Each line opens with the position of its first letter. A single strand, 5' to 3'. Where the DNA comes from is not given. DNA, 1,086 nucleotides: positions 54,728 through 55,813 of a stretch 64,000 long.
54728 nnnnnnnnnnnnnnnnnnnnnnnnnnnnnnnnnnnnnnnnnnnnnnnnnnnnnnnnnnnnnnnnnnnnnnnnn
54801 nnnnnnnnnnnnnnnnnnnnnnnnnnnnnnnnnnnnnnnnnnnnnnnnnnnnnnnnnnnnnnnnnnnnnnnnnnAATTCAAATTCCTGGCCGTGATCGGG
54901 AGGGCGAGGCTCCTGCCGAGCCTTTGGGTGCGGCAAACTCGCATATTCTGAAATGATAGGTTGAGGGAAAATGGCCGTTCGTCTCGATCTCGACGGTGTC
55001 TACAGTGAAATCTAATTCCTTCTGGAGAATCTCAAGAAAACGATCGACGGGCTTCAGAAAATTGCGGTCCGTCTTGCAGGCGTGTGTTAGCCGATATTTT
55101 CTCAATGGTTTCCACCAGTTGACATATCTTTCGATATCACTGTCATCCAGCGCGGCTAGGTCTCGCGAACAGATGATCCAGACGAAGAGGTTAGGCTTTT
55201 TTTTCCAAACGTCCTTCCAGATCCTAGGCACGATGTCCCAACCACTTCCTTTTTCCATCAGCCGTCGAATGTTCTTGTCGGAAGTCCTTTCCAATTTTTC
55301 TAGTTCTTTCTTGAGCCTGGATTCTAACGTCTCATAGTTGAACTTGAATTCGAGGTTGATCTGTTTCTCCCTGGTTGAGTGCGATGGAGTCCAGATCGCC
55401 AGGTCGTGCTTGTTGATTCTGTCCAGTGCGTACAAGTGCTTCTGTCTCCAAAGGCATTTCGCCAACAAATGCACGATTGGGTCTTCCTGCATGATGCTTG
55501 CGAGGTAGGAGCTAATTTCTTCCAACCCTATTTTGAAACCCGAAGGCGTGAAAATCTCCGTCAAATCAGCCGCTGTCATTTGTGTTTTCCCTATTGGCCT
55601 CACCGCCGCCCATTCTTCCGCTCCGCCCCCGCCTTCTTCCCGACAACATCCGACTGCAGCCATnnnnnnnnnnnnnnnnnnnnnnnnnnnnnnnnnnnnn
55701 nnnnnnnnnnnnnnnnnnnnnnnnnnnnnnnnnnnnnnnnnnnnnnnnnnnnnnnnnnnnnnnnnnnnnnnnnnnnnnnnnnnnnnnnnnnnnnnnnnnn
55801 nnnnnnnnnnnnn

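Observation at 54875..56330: cysD and cysNC are split by a co-oriented two-gene cassette (Uma2-type nuclease + AT-rich orphan)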

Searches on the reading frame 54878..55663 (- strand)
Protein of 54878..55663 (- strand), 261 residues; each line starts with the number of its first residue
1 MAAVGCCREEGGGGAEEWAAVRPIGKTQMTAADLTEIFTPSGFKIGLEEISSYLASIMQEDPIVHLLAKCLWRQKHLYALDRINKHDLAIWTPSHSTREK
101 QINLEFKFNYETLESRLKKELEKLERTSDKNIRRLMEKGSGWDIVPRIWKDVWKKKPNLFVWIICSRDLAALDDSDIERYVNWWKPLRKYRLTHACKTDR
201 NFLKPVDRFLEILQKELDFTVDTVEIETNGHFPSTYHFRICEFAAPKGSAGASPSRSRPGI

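Call 4: search_protein_families(library=pfam, proteins=[window:54878-55663:-], max_evalue=0.1)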
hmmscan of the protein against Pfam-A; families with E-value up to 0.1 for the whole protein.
window:54878-55663:- (261 aa): 1 family
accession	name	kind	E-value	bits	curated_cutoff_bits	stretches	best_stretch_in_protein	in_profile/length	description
PF21256.2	TetR_C_5-like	-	0.047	14.2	27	1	94-155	19-80/127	Tetracyclin repressor-like, C-terminal domain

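Call 8: find_homologous_proteins(query=window:54881-55579:-, max_evalue=0.01)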
Query window:54881-55579:- (233 aa): 113 proteins with E <= 0.01 among 733 candidates.
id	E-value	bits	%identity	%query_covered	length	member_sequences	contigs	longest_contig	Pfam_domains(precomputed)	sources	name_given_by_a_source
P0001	3.0e-157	539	100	100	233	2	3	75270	-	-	-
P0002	5.6e-86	306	58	93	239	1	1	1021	-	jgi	jgi:hypothetical protein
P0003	1.9e-80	288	61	92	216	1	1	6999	-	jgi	jgi:hypothetical protein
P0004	3.3e-80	287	60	93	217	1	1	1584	-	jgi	jgi:hypothetical protein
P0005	6.0e-80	286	62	94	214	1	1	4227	-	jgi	jgi:hypothetical protein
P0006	3.4e-78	281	58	94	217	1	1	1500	-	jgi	jgi:hypothetical protein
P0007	5.8e-78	280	58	94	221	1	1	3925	-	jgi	jgi:hypothetical protein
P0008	1.3e-77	279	60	94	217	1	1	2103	-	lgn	-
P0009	6.6e-75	270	56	92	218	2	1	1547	-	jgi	jgi:hypothetical protein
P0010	3.3e-74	267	59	92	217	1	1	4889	-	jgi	jgi:hypothetical protein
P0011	6.3e-72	260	55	94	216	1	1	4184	-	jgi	jgi:hypothetical protein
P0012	3.9e-70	254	55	94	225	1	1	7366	-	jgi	jgi:hypothetical protein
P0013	6.3e-70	253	55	94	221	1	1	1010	-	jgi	jgi:hypothetical protein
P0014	1.2e-69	253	53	99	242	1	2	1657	-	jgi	jgi:hypothetical protein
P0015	2.0e-69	252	55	99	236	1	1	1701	-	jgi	jgi:hypothetical protein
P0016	2.1e-69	252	55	99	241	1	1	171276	-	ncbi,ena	-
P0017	1.4e-67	246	57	92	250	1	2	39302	-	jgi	jgi:hypothetical protein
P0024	1.1e-52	197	52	86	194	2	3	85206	-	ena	-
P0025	5.7e-50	188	46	99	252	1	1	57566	-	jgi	jgi:hypothetical protein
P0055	2.9e-39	153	41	93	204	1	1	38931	-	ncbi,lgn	-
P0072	1.1e-36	145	43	87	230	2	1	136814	-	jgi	-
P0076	2.5e-36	143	42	97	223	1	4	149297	-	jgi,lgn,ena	-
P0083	7.0e-35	139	41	94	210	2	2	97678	-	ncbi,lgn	-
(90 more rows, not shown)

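Call 9: search_protein_families(library=ncbifam, proteins=[window:54881-55579:-], max_evalue=1)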
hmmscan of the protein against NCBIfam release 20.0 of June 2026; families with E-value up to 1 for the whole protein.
window:54881-55579:- (233 aa): 1 family
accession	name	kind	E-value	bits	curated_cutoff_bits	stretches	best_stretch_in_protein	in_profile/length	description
NF007641.0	PRK10308.1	equivalog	0.062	12.9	229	1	141-171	245-275/285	DNA-3-methyladenine glycosylase 2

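Call 10: search_protein_families(library=padloc, proteins=[window:54881-55579:-], max_evalue=1)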
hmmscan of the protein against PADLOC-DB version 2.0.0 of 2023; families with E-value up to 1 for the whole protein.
window:54881-55579:- (233 aa): 0 families

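Call 11: search_protein_families(library=phrogs, proteins=[window:54881-55579:-], max_evalue=1)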
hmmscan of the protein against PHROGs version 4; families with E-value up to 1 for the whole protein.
window:54881-55579:- (233 aa): 4 families
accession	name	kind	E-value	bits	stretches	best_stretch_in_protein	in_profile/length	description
phrog_21617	-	unknown function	0.00093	20.6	1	55-110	43-94/119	-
phrog_2542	-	unknown function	0.031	15.5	1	56-106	31-81/143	-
phrog_2166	-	DNA, RNA and nucleotide metabolism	0.27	11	1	67-102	16-51/505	N4-like RNA polymerase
phrog_27167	-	unknown function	0.57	11.4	0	73-105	3-37/84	-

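Call 12: find_encoding_contigs(protein=P0016, flank=8000, max_places=3)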
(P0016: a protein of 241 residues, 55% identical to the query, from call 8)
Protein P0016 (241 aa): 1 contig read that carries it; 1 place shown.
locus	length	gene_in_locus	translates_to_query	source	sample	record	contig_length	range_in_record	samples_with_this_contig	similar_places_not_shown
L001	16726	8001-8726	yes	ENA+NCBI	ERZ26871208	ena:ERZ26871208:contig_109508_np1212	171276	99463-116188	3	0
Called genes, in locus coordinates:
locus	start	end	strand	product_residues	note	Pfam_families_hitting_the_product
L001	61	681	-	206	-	-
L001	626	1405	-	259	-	-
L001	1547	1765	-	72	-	-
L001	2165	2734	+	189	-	PF00440:TetR_N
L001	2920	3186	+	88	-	PF00106:adh_short, PF08659:KR (weak), PF01370:Epimerase (weak), PF13460:NAD_binding_10, PF13561:adh_short_C2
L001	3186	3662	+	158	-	PF00106:adh_short, PF13561:adh_short_C2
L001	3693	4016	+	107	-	PF08240:ADH_N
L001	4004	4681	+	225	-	PF00107:ADH_zinc_N, PF13602:ADH_zinc_N_2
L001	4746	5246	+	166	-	PF00106:adh_short, PF13561:adh_short_C2, PF23441:SDR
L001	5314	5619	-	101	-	-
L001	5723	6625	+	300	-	PF01507:PAPS_reduct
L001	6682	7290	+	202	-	PF05685:Uma2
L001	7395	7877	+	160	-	-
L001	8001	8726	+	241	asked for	-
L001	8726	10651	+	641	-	PF00009:GTP_EFTU, PF01926:MMR_HSR1 (faint), PF03144:GTP_EFTU_D2 (weak), PF22594:GTP-eEF1A_C, PF01583:APS_kinase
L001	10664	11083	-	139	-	-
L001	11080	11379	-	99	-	-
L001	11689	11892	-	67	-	-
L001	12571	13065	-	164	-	PF05598:DUF772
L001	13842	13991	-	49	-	-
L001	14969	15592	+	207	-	-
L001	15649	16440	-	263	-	PF00290:Trp_syntA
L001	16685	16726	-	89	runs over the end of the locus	-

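Call 13: find_encoding_contigs(protein=P0076, flank=6000, max_places=3)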
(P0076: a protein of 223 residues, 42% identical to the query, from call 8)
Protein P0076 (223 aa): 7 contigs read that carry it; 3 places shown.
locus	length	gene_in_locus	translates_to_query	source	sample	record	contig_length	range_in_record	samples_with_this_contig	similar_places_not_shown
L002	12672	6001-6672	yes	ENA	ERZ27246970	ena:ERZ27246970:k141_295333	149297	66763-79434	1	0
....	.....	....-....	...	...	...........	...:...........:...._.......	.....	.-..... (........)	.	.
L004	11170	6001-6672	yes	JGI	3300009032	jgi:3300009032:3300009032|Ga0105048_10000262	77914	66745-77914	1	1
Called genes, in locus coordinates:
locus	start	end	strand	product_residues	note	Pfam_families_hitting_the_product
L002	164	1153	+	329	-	PF07610:DUF1573, PF22544:HYDIN_VesB_CFA65-like_Ig (weak)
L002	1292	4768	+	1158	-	PF00289:Biotin_carb_N, PF02222:ATP-grasp, PF02786:CPSase_L_D2, PF07478:Dala_Dala_lig_C, PF02785:Biotin_carb_C, PF00682:HMGL-like, PF02436:PYC_OADA, PF00364:Biotin_lipoyl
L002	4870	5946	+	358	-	PF25021:TEN_NHL (weak), PF08450:SGL (faint), PF24684:Vgb_lyase (faint), PF06739:SBBP (faint), PF25021:TEN_NHL, PF01436:NHL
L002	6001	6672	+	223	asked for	-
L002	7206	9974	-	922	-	-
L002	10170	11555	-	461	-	PF00884:Sulfatase, PF01663:Phosphodiest (faint), PF16347:SGSH_C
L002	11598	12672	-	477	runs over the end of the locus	PF00884:Sulfatase, PF01663:Phosphodiest (faint), PF16347:SGSH_C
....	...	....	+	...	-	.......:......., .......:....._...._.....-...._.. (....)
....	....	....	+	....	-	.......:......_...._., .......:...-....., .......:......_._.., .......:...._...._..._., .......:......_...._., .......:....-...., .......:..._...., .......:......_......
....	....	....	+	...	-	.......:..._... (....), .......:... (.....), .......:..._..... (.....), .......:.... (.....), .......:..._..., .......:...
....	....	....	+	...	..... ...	-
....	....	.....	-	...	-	-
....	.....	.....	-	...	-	?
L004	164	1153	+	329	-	PF07610:DUF1573, PF22544:HYDIN_VesB_CFA65-like_Ig (weak)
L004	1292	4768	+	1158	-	PF00289:Biotin_carb_N, PF02222:ATP-grasp, PF02786:CPSase_L_D2, PF07478:Dala_Dala_lig_C, PF02785:Biotin_carb_C, PF00682:HMGL-like, PF02436:PYC_OADA, PF00364:Biotin_lipoyl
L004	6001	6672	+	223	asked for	-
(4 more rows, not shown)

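Call 14: find_encoding_contigs(protein=P0072, flank=6000, max_places=3)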
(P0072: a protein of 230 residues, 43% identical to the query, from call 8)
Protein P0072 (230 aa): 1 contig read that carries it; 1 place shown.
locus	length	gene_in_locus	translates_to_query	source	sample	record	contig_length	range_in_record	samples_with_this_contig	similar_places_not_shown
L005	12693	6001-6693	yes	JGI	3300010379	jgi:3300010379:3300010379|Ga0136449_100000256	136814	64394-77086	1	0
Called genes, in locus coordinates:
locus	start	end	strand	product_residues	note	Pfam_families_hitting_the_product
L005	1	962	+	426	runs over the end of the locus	PF21254:AGA-YXIM_GBD (weak), PF00657:Lipase_GDSL, PF13472:Lipase_GDSL_2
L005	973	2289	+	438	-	PF26549:Tricorn_N (faint), PF14583:Pectate_lyase22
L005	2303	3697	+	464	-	PF26549:Tricorn_N (faint), PF14583:Pectate_lyase22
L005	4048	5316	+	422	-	PF06134:RhaA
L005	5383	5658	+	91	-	-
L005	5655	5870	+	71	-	-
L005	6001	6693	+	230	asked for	-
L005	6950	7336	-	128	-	PF01381:HTH_3, PF13560:HTH_31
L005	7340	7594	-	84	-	PF05016:ParE_toxin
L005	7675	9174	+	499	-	PF00005:ABC_tran, PF13304:AAA_21 (faint), PF00005:ABC_tran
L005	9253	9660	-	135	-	PF01850:PIN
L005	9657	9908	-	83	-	PF15937:PrlF_antitoxin (weak), PF04014:MazE_antitoxin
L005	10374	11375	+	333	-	PF00005:ABC_tran, PF13304:AAA_21 (faint), PF13732:DrrA1-3_C (weak)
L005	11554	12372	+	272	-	PF01061:ABC2_membrane (weak)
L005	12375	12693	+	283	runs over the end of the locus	PF01061:ABC2_membrane, PF12698:ABC2_membrane_3 (weak)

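Call 15: find_encoding_contigs(protein=P0083, flank=6000, max_places=3)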
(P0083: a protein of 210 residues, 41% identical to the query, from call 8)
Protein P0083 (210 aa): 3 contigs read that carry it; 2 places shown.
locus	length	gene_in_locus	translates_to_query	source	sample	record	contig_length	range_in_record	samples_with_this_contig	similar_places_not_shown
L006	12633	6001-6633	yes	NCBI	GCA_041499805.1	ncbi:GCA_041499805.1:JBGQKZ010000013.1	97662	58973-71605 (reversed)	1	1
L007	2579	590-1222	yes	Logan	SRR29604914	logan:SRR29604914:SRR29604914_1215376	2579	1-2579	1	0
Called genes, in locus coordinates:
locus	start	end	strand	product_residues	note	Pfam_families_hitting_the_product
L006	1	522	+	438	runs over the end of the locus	-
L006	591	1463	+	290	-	PF13828:DUF4190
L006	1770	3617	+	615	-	PF13559:DUF4129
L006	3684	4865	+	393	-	PF14258:DUF4350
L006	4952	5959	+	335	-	PF20030:bpMoxR, PF00004:AAA (faint), PF07726:AAA_3, PF07728:AAA_5, PF17863:AAA_lid_2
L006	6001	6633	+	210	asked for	-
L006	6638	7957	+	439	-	PF01882:DUF58, PF13519:VWA_2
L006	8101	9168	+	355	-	PF28475:DUF8413, PF01944:SpoIIM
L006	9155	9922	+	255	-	PF06271:RDD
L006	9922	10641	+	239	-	PF13828:DUF4190 (weak)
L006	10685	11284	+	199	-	-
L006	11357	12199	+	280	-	PF03807:F420_oxidored (faint), PF02153:PDH_N, PF20463:PDH_C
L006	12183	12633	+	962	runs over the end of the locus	PF18072:FGAR-AT_linker, PF00586:AIRS, PF02769:AIRS_C, PF22689:FGAR-AT_PurM_N-like (weak), PF00586:AIRS, PF02769:AIRS_C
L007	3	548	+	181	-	?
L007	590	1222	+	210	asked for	-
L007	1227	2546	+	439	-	PF01882:DUF58, PF13519:VWA_2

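Call 16: find_encoding_contigs(protein=P0025, flank=6000, max_places=3)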
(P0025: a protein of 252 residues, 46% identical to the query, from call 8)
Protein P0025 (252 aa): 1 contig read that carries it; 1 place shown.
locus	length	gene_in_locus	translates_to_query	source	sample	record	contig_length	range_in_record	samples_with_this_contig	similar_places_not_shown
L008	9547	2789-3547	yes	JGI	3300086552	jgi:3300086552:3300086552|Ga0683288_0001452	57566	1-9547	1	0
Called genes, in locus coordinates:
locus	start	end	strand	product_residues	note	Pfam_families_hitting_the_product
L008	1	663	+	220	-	?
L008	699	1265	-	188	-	PF22769:DCD, PF00692:dUTPase (weak)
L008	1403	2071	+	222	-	PF05685:Uma2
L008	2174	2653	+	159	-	-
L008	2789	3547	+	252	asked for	-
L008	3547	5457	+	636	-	PF00009:GTP_EFTU, PF01926:MMR_HSR1 (faint), PF03144:GTP_EFTU_D2 (weak), PF22594:GTP-eEF1A_C, PF01583:APS_kinase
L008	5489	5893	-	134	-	PF01850:PIN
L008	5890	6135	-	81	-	-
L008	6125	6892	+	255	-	-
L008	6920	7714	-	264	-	PF00290:Trp_syntA, PF00977:His_biosynth (weak)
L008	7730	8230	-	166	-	-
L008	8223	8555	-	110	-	-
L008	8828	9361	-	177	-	PF09234:DUF1963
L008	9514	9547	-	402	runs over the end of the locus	PF00291:PALP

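Call 23: find_related_loci(query=A1, collection=metagenome_contigs, flank=5000)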
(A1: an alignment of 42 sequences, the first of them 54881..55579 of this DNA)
Query A1 (233 aa) in metagenome_contigs; peptide patterns used: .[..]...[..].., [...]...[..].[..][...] (x = any residue, [..] = any of these).
600 stretches matched a pattern (row limit reached: there are more); 11 encode a relative of the query (tblastn E <= 1e-3); 11 distinct loci.
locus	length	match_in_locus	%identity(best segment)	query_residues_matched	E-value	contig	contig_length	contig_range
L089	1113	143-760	43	1-215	1e-49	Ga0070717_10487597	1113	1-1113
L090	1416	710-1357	41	1-223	4e-47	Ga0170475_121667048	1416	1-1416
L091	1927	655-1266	44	1-216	7e-44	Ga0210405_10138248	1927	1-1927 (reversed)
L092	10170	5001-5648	42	1-225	2e-43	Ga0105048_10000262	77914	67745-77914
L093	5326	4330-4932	44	1-215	2e-43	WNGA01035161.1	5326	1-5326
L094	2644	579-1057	57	1-216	8e-43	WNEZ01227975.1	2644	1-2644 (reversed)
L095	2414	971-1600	37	1-217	1e-39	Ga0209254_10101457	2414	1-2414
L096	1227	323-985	37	1-227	5e-36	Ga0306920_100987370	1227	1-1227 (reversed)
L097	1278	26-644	40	1-216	7e-37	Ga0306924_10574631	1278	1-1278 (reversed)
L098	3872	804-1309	47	1-216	4e-26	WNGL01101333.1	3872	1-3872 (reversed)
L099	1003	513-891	59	1-135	4e-10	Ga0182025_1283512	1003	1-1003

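Call 24: find_encoding_contigs(protein=P0001, flank=3000, max_places=4)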
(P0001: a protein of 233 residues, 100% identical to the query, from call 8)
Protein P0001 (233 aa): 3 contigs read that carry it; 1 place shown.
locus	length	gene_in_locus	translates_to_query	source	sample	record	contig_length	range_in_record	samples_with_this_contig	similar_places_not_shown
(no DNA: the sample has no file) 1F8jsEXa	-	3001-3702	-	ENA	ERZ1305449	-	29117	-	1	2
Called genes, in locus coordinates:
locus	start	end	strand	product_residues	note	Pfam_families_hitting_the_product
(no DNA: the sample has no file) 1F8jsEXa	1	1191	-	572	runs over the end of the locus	PF08534:Redoxin, PF00578:AhpC-TSA, PF13905:Thioredoxin_8 (weak), PF13442:Cytochrome_CBB3 (faint)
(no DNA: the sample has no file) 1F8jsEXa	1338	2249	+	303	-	PF01507:PAPS_reduct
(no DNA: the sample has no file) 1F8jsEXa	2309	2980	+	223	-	PF05685:Uma2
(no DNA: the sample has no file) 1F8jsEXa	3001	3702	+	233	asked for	-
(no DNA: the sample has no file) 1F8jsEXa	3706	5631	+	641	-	PF00009:GTP_EFTU, PF01926:MMR_HSR1 (faint), PF03144:GTP_EFTU_D2 (weak), PF22594:GTP-eEF1A_C, PF01583:APS_kinase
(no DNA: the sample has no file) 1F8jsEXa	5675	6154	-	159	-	PF00111:Fer2, PF01799:Fer2_2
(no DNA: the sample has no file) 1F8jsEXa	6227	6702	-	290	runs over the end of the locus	PF00941:FAD_binding_5, PF03450:CO_deh_flav_C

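Call 25: find_encoding_contigs(protein=P0017, flank=5000, max_places=2)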
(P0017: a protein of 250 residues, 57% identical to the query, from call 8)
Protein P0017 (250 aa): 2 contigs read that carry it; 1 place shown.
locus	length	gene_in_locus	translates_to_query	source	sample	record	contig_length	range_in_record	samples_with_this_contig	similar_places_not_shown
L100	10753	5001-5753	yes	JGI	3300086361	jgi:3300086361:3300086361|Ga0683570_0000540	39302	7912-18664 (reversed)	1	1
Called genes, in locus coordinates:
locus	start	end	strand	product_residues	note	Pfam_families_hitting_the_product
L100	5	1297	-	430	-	PF02844:GARS_N, PF01071:GARS_A, PF02843:GARS_C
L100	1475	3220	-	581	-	PF08534:Redoxin, PF00578:AhpC-TSA, PF13905:Thioredoxin_8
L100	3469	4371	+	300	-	PF01507:PAPS_reduct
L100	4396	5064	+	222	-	PF05685:Uma2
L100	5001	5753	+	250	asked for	-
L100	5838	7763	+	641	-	PF00009:GTP_EFTU, PF01926:MMR_HSR1 (faint), PF03144:GTP_EFTU_D2, PF22594:GTP-eEF1A_C, PF01583:APS_kinase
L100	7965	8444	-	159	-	PF00111:Fer2 (weak), PF01799:Fer2_2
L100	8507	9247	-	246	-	PF06439:3keto-disac_hyd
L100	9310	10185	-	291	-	PF00941:FAD_binding_5, PF03450:CO_deh_flav_C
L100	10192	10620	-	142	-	PF01850:PIN (weak)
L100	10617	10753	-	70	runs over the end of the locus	-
